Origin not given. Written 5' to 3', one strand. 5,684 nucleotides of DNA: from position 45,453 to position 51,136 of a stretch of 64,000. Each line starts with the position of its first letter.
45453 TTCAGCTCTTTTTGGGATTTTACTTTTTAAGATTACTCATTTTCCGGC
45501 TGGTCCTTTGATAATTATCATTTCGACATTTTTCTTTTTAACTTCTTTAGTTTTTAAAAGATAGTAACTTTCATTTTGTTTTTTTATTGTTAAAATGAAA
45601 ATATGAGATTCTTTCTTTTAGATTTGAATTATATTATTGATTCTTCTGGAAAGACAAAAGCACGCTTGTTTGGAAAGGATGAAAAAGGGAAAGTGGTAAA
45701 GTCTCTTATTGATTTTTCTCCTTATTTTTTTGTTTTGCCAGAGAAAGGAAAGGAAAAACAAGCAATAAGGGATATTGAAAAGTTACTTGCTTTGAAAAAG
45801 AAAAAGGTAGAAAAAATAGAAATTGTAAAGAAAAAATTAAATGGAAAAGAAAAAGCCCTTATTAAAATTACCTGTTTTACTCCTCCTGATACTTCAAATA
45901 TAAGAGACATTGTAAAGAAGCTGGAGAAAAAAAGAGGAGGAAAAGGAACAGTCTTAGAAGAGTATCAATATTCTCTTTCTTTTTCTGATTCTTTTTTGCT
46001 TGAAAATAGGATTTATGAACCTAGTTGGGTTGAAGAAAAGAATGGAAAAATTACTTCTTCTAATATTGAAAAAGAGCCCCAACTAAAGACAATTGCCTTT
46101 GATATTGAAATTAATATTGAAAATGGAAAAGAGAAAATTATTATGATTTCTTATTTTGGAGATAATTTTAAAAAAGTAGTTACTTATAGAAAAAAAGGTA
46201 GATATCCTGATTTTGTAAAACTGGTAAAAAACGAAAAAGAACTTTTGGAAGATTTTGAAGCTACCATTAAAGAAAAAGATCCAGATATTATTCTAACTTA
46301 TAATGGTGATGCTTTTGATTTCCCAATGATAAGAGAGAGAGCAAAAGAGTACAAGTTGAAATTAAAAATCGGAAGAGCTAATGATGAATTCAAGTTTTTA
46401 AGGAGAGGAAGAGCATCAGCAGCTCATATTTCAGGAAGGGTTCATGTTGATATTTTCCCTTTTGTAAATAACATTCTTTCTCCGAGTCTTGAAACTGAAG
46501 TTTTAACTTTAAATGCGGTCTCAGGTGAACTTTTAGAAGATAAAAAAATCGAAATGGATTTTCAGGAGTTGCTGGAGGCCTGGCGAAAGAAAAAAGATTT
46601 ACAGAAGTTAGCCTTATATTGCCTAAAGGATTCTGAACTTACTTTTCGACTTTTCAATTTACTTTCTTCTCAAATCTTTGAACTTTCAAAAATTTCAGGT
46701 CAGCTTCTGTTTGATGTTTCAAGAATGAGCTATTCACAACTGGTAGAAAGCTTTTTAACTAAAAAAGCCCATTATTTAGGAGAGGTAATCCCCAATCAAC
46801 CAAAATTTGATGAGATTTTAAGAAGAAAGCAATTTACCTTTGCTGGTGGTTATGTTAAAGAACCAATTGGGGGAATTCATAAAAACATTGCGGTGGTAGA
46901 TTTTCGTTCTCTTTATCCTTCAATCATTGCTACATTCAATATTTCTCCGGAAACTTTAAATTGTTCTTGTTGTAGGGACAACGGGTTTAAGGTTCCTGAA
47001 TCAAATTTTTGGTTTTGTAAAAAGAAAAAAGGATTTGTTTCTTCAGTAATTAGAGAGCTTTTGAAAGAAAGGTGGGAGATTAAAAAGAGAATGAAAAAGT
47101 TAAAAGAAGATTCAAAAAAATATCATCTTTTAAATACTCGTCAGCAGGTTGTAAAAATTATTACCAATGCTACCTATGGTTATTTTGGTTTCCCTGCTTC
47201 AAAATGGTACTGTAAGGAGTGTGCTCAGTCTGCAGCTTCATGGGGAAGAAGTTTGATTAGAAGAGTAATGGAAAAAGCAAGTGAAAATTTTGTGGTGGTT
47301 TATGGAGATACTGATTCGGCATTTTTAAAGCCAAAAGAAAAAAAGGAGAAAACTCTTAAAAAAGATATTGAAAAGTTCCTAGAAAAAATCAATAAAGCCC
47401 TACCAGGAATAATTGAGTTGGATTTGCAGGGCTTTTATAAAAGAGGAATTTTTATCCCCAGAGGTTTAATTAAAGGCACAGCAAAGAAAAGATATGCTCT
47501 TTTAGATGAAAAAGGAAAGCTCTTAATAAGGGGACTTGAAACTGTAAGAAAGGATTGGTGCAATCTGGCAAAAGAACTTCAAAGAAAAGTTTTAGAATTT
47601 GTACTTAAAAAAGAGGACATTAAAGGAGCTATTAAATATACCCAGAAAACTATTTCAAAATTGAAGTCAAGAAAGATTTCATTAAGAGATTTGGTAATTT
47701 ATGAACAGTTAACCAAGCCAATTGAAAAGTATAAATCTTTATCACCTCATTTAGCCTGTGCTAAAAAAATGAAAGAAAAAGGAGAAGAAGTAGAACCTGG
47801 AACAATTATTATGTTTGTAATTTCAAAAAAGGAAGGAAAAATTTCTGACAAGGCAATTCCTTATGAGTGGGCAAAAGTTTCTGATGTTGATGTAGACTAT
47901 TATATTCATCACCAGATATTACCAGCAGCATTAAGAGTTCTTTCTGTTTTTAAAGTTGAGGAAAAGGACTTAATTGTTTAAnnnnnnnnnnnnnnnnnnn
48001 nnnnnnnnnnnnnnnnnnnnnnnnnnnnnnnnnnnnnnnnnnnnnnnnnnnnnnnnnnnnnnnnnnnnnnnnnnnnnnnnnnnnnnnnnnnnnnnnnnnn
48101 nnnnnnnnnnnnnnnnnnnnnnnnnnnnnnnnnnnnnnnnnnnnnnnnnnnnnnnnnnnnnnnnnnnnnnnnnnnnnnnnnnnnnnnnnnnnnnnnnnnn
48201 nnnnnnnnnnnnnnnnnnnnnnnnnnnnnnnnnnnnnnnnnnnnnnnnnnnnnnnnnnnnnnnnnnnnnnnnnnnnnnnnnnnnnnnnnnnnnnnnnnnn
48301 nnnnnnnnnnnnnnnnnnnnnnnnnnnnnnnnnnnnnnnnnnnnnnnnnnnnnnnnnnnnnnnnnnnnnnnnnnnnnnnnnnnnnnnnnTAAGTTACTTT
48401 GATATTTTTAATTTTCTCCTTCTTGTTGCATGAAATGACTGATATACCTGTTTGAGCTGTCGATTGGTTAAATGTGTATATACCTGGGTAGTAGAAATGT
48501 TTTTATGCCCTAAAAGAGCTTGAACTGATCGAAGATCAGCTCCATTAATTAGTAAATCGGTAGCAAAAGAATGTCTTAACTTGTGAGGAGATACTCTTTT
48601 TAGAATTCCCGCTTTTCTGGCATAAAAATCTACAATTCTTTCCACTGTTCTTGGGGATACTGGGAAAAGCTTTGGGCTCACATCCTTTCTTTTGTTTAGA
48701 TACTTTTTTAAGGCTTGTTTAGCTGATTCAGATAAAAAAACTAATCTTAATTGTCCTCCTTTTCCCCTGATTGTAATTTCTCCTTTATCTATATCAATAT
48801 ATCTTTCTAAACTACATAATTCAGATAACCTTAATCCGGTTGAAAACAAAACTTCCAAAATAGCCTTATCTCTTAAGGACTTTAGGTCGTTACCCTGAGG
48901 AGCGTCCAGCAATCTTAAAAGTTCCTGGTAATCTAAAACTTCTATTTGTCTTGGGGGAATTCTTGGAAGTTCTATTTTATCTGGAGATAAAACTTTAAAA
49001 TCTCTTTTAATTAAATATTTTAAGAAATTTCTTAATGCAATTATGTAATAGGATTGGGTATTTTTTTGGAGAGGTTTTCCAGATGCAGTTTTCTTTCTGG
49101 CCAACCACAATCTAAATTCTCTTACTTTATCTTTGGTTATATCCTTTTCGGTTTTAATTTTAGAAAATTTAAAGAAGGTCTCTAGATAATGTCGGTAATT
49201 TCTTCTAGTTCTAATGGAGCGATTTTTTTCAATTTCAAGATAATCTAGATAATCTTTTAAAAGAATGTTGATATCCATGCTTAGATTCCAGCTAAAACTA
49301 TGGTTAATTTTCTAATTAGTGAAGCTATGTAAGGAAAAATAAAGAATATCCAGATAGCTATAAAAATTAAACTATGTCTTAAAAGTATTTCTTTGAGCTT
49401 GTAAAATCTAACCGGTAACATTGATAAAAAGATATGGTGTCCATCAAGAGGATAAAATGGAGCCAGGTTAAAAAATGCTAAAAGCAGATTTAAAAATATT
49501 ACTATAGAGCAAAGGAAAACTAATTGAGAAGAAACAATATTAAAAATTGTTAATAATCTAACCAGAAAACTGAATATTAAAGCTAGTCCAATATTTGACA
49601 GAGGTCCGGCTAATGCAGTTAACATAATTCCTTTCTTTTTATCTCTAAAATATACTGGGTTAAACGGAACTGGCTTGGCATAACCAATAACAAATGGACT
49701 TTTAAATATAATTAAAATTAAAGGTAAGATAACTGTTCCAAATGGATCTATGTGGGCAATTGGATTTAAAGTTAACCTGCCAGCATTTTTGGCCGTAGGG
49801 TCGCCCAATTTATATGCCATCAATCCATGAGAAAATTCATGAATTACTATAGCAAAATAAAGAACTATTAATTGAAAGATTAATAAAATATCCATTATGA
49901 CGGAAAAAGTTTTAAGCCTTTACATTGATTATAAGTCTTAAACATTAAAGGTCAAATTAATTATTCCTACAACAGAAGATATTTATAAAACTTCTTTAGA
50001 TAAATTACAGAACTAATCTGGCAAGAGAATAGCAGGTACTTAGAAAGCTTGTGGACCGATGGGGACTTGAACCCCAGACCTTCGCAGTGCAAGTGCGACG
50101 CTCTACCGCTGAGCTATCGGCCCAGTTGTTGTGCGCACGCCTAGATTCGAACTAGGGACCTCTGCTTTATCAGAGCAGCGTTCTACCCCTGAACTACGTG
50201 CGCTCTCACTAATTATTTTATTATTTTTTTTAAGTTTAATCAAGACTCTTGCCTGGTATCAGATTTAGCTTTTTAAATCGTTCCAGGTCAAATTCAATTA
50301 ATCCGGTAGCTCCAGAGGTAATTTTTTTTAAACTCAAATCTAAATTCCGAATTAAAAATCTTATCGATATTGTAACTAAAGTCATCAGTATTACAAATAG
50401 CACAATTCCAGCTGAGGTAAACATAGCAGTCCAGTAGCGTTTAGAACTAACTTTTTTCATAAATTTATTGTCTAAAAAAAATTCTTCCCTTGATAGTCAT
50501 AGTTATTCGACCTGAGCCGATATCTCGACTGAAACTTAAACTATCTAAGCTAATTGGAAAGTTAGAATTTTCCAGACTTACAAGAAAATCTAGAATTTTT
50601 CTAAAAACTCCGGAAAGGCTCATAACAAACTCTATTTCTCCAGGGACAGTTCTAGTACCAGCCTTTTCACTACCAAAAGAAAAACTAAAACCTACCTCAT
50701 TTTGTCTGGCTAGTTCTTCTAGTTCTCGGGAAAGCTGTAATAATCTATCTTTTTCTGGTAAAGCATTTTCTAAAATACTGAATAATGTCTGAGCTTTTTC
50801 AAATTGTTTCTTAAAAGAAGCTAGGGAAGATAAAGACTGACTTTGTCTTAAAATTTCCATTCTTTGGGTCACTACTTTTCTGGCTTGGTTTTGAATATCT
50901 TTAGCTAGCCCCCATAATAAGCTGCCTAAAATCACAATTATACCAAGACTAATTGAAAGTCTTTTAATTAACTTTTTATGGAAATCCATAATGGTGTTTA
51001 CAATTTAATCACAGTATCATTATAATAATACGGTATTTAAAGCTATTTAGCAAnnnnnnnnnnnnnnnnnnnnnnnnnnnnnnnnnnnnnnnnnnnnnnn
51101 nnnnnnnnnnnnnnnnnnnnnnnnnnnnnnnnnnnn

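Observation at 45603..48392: Proofreading family-B DNA polymerase paired with a DUF123-type GIY-YIG protein in a CPR-like genome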

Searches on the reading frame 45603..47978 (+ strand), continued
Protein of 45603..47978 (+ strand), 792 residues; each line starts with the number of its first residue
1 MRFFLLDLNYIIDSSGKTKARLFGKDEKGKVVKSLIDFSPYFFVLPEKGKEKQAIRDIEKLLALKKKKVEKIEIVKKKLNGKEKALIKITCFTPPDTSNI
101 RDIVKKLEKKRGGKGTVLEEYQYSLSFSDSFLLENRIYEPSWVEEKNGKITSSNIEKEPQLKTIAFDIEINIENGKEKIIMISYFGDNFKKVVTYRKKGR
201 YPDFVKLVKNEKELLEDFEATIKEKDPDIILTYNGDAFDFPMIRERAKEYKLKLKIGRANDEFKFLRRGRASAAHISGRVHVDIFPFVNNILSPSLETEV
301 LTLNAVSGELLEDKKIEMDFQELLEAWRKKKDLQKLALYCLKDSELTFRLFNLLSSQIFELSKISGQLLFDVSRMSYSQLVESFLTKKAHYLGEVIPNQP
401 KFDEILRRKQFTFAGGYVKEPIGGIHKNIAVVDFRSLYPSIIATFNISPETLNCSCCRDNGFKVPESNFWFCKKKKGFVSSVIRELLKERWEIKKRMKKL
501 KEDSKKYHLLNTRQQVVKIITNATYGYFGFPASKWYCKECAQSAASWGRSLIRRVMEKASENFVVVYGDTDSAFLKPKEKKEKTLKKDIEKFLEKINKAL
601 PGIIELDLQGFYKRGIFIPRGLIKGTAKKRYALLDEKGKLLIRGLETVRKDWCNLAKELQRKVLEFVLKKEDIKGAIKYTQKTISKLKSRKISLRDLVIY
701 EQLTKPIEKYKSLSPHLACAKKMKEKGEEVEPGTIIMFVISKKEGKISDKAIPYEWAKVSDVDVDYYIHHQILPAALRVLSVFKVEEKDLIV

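Call 84: search_protein_representatives(protein=window:45603-47978:+)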
Query: 792 residues. Proteins with E-value up to 0.001 (for the whole library): 14474; up to 1e-10: 8587; up to 1e-30: 1662. The best 150 are listed.
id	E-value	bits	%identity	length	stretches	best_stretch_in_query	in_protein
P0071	1.7e-265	899.3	55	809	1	3-791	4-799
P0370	2.1e-215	733.6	49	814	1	2-790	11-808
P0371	1.2e-213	727.9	49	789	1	1-790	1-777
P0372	2.1e-193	660.9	44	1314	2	227-790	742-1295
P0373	6.1e-187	639.6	44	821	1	3-791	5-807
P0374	2.2e-186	637.7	44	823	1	2-788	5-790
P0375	5.4e-184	629.8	53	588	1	1-576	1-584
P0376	2.6e-183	627.6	44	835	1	2-787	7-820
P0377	2.7e-180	617.6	45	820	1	3-790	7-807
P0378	3.2e-179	614.0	43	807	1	16-791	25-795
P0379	2.7e-173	594.5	51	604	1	203-790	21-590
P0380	8.9e-171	586.1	43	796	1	5-790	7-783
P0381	4.7e-169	580.4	42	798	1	2-790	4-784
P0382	2.1e-168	578.3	47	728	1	36-791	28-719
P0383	1.3e-166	572.4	42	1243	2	3-591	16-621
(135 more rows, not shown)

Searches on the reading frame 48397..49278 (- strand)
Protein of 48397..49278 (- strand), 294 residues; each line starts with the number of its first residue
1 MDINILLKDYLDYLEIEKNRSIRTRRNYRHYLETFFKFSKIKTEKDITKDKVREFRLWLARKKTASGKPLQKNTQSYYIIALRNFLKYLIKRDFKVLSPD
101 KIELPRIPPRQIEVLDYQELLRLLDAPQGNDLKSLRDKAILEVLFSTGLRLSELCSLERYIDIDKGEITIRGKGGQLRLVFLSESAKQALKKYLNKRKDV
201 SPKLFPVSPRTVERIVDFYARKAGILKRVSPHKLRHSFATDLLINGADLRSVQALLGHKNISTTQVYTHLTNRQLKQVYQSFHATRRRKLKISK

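Call 4: search_protein_families(library=pfam, proteins=[window:48397-49278:-], max_evalue=0.01)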
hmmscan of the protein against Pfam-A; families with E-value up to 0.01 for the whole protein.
window:48397-49278:- (294 aa): 4 families
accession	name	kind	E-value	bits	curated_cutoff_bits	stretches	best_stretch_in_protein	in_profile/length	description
PF00589.27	Phage_integrase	-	2e-39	135.6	27.1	1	114-272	2-170/172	Phage integrase family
PF02899.23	Phage_int_SAM_1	-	3.6e-12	46.8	22.3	1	7-92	1-82/83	Phage integrase, N-terminal SAM-like domain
PF13102.12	Phage_int_SAM_5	-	1.2e-08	35.6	22.3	1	16-95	13-88/98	Phage integrase SAM-like domain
PF13495.12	Phage_int_SAM_4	-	2.5e-08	34.7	27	1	6-94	1-83/85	Phage integrase, N-terminal SAM-like domain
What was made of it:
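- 48394..49278 (-): Xer-type tyrosine recombinase, convergent with DUF123. This is context: probably the host's chromosome-dimer resolvase, not an element integrase. Phage_integrase plus SAM-like N-domain (call 4).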

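Call 5: search_protein_families(library=ncbifam, proteins=[window:48397-49278:-], max_evalue=0.01)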
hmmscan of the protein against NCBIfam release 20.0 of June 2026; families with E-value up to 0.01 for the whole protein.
window:48397-49278:- (294 aa): 12 families
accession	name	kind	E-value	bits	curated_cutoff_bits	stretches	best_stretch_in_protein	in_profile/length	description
TIGR02224.1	recomb_XerC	equivalog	3.8e-71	239.9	335.15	1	8-285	1-292/295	tyrosine recombinase XerC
NF040815.2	recomb_XerA_Arch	equivalog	1.2e-70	238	220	1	9-279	2-263/263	site-specific tyrosine recombinase/integron integrase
TIGR02225.1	recomb_XerD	equivalog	4.5e-68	229.7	329.6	1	9-284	2-288/290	site-specific tyrosine recombinase XerD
NF001399.0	PRK00283.1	subfamily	7.2e-64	215.9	279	1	6-284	8-297/300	tyrosine recombinase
NF002331.0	PRK01287.1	subfamily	1.6e-49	168.8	371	1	6-289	29-331/365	site-specific tyrosine recombinase XerC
TIGR02249.1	integrase_gron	subfamily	5.7e-38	131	265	2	208-279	238-309/315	integron integrase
NF011946.0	PRK15417.1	equivalog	3.7e-27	95.4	435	2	211-272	256-317/337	integron integrase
NF003462.0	PRK05084.1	equivalog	6.7e-26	90.9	267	1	135-282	195-356/360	tyrosine recombinase XerS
NF007370.0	PRK09870.1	subfamily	1.4e-11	44.4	221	1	115-280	13-189/200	tyrosine-type DNA invertase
NF007371.0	PRK09871.1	subfamily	6.5e-11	42.1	222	1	135-271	26-175/198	tyrosine-type DNA invertase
NF040693.1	recomb_GmtY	equivalog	2e-07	30.6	340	1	229-277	391-439/441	gamma-mobile-trio recombinase GmtY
NF041502.1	integrase_1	equivalog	3.1e-06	26.2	350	1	217-278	307-368/484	site-specific integrase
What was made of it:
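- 48394..49278 (-): NCBIfam XerA_Arch scores 238 against a cut-off of 220; XerC scores 240 and XerD 230, both below their cut-offs (call 5).
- Xer scores as XerC/D/A, not as a phage integrase subfamily (call 5).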

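Call 54: search_protein_families(library=padloc, proteins=[window:48397-49278:-], max_evalue=0.01)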
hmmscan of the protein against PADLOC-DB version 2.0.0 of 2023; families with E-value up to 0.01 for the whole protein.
window:48397-49278:- (294 aa): 0 families

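Call 55: search_protein_families(library=phrogs, proteins=[window:48397-49278:-], max_evalue=0.001)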
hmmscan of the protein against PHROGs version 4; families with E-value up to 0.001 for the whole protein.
window:48397-49278:- (294 aa): 7 families
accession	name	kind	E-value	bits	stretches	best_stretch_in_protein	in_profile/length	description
phrog_1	-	integration and excision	6.2e-53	182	1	5-282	164-447/611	integrase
phrog_216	-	integration and excision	9.9e-41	140.8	1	113-287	54-241/301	integrase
phrog_7685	-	integration and excision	6.8e-12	46.4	1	159-280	111-233/240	integrase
phrog_5127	-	integration and excision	1.7e-09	38.6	1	7-259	123-322/355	integrase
phrog_7269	-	integration and excision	1.5e-08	35.4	1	224-277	25-76/89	integrase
phrog_23271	-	unknown function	1.6e-08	35.4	1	228-270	8-50/67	-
phrog_34557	-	integration and excision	0.00053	20.8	0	209-271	107-167/183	integrase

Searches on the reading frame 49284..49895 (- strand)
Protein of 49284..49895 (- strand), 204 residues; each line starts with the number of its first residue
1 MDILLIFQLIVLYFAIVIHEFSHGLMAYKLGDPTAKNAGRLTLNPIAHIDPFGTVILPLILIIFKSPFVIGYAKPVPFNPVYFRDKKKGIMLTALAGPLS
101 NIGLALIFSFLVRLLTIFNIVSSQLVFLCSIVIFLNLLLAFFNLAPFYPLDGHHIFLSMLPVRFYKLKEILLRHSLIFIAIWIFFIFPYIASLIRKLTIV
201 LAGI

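Call 4: search_protein_families(library=pfam, proteins=[window:49284-49895:-], max_evalue=0.01)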
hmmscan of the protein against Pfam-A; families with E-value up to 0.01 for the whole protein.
window:49284-49895:- (204 aa): 1 family
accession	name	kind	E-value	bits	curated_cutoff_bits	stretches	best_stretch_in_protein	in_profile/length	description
PF02163.28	Peptidase_M50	-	3.6e-11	43.3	27.2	2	121-179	155-218/221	Peptidase family M50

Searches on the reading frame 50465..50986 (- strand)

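Call 77: search_protein_families(library=pfam, proteins=[window:50465-50986:-], max_evalue=0.001)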
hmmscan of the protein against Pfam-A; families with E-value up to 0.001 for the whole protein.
window:50465-50986:- (173 aa): 1 family
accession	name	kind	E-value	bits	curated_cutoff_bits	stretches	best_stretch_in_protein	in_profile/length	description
PF04350.18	PilO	-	5.1e-06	27.1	22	1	32-158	2-127/145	Pilus assembly protein, PilO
